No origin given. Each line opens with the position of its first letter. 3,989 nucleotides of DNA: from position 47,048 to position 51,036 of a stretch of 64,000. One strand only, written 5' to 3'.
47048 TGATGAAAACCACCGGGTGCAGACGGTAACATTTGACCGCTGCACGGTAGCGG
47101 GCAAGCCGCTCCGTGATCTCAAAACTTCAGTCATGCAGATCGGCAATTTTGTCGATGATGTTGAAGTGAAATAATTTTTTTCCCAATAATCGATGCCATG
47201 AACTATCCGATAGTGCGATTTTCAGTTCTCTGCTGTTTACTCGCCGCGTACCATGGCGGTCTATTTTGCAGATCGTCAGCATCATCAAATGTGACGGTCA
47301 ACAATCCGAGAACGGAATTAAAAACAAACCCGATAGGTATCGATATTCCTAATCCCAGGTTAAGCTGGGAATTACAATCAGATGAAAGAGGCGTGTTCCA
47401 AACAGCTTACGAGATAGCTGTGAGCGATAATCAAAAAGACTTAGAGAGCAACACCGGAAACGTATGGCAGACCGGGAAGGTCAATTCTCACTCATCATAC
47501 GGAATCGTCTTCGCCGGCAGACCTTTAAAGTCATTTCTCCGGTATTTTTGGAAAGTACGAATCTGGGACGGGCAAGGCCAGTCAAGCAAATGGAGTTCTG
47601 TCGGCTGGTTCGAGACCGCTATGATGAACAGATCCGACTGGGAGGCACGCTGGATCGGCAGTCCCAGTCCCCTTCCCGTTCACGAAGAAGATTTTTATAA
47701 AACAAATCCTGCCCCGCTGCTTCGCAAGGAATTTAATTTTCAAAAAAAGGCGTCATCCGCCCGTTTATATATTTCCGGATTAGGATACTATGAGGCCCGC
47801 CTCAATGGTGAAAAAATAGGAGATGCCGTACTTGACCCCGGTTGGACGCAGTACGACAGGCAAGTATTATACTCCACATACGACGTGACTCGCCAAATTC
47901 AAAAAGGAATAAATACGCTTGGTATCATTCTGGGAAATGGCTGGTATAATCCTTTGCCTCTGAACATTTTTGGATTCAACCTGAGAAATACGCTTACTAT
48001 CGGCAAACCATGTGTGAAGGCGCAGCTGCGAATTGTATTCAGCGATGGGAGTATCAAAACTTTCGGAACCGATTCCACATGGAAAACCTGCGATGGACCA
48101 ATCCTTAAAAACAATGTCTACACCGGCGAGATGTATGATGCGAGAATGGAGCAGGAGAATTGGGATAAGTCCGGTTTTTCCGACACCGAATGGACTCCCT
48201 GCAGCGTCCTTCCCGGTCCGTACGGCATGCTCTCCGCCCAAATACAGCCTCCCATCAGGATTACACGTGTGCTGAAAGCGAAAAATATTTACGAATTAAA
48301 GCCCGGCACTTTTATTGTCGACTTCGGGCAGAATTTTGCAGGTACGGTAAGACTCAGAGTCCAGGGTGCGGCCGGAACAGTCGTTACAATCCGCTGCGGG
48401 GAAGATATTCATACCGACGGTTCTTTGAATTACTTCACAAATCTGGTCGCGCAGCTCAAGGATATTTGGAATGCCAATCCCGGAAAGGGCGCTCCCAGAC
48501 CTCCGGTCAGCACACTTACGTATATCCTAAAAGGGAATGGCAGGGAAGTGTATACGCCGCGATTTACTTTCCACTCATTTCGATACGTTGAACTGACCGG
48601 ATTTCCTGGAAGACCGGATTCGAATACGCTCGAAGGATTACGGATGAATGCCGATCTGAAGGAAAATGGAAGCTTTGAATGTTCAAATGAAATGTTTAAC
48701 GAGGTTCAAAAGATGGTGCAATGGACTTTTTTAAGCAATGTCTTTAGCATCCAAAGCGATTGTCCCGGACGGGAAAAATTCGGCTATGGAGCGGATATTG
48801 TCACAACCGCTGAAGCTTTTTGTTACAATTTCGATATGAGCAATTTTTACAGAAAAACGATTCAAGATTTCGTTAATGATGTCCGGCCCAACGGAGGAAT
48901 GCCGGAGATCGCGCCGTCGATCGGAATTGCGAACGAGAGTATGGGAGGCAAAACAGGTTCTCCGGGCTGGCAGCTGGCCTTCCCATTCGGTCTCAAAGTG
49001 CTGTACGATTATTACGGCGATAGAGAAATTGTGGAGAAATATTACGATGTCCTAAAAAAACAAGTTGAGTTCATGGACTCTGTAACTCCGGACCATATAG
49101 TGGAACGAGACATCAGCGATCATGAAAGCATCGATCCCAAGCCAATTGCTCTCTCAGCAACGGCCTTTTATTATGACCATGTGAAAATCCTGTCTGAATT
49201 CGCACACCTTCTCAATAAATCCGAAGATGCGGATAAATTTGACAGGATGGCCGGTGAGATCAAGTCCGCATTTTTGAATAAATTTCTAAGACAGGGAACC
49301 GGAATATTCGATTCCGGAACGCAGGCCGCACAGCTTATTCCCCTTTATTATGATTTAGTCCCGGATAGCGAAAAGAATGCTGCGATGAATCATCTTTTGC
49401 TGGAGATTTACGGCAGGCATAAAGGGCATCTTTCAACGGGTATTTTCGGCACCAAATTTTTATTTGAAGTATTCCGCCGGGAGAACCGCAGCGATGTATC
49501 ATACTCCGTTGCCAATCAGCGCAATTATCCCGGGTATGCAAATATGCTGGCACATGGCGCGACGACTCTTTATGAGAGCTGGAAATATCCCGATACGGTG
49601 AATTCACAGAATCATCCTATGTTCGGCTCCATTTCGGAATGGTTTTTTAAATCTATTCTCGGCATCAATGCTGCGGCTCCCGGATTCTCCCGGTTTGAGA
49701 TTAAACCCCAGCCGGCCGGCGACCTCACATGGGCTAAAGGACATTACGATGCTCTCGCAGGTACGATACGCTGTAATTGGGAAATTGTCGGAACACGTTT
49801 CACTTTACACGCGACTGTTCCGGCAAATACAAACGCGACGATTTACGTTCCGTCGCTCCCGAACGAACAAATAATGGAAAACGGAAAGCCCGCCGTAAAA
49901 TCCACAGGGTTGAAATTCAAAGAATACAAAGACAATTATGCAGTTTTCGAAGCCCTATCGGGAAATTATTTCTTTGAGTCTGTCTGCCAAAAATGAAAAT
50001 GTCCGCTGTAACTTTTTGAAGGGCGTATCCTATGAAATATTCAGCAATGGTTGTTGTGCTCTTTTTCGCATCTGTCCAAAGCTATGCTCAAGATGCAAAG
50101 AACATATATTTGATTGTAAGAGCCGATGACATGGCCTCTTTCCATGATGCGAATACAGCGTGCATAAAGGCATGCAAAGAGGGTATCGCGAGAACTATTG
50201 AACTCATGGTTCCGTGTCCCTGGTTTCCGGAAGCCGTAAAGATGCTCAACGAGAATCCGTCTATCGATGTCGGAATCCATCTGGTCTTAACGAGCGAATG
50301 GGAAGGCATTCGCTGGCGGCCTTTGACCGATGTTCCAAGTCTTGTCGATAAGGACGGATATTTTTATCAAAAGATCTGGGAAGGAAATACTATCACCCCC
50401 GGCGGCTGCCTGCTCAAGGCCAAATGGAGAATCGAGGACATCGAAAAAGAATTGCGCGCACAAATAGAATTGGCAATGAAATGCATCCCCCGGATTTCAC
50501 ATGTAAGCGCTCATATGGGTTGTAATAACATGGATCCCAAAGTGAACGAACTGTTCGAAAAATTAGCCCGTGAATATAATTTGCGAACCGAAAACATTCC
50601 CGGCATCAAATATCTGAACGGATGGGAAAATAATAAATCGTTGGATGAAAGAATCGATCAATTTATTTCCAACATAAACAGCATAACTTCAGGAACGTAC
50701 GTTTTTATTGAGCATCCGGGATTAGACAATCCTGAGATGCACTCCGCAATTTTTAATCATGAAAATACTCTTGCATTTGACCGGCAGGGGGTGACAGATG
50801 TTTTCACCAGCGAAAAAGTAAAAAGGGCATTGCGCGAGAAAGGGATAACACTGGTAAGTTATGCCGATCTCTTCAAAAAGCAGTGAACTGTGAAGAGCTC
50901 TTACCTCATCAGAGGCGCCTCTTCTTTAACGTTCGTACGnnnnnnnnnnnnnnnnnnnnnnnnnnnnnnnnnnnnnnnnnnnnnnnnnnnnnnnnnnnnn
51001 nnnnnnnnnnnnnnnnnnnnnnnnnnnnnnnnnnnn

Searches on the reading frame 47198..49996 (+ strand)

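Call 3: search_protein_families(library=pfam, proteins=[window:47198-49996:+], max_evalue=0.01)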
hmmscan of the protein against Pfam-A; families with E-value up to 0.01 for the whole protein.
window:47198-49996:+ (932 aa): 5 families
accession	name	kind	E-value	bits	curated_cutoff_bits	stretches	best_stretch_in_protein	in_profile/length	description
PF17389.8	Bac_rhamnosid6H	-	7.4e-82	275.8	24.5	1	489-820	2-339/339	Bacterial alpha-L-rhamnosidase 6 hairpin glycosidase domain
PF08531.16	Bac_rhamnosid_N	-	1.7e-57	194.4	25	1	183-356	1-171/172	Alpha-L-rhamnosidase N-terminal domain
PF25788.1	Ig_Rha78A_N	-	4.1e-35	120.6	27.4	1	35-144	2-105/105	Rha78A-like, N-terminal immunoglobulin domain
PF05592.18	Bac_rhamnosid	-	2.3e-24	85.7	22.2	1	367-482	3-100/102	Bacterial alpha-L-rhamnosidase concanavalin-like domain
PF17390.7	Bac_rhamnosid_C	-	4.3e-20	71.8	22.1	1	822-896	1-75/78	Bacterial alpha-L-rhamnosidase C-terminal domain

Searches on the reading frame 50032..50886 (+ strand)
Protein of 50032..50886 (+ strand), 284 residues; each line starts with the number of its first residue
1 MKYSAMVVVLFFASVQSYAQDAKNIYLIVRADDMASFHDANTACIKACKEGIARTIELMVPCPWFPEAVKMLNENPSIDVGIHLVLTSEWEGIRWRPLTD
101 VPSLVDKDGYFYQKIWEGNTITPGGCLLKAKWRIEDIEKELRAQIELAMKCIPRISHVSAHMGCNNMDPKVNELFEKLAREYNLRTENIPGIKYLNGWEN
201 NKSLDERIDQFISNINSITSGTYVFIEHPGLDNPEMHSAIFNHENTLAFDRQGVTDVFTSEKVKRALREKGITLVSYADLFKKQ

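Call 3: search_protein_families(library=pfam, proteins=[window:50032-50886:+], max_evalue=0.01)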
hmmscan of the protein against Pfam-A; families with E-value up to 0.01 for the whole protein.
window:50032-50886:+ (284 aa): 1 family
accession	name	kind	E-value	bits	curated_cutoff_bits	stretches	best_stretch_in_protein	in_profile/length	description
PF04794.17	YdjC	-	7.5e-47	160.8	29.7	1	26-269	1-266/266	YdjC-like protein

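Call 4: search_protein_families(library=ncbifam, proteins=[window:50032-50886:+], max_evalue=0.01)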
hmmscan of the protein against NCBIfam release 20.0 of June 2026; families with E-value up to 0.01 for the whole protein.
window:50032-50886:+ (284 aa): 3 families
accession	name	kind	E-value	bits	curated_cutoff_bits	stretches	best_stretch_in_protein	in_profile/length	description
TIGR03473.1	HpnK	hypoth_equivalog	5.3e-24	84.9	232.6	1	27-212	4-181/283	hopanoid biosynthesis-associated protein HpnK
NF052308.1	CarbhyDeactlThm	equivalog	2.6e-23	82.7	400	1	27-185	14-150/265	carbohydrate deacetylase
NF002559.0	PRK02134.1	equivalog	5.3e-22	78.6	227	1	25-280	3-249/249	chitin disaccharide deacetylase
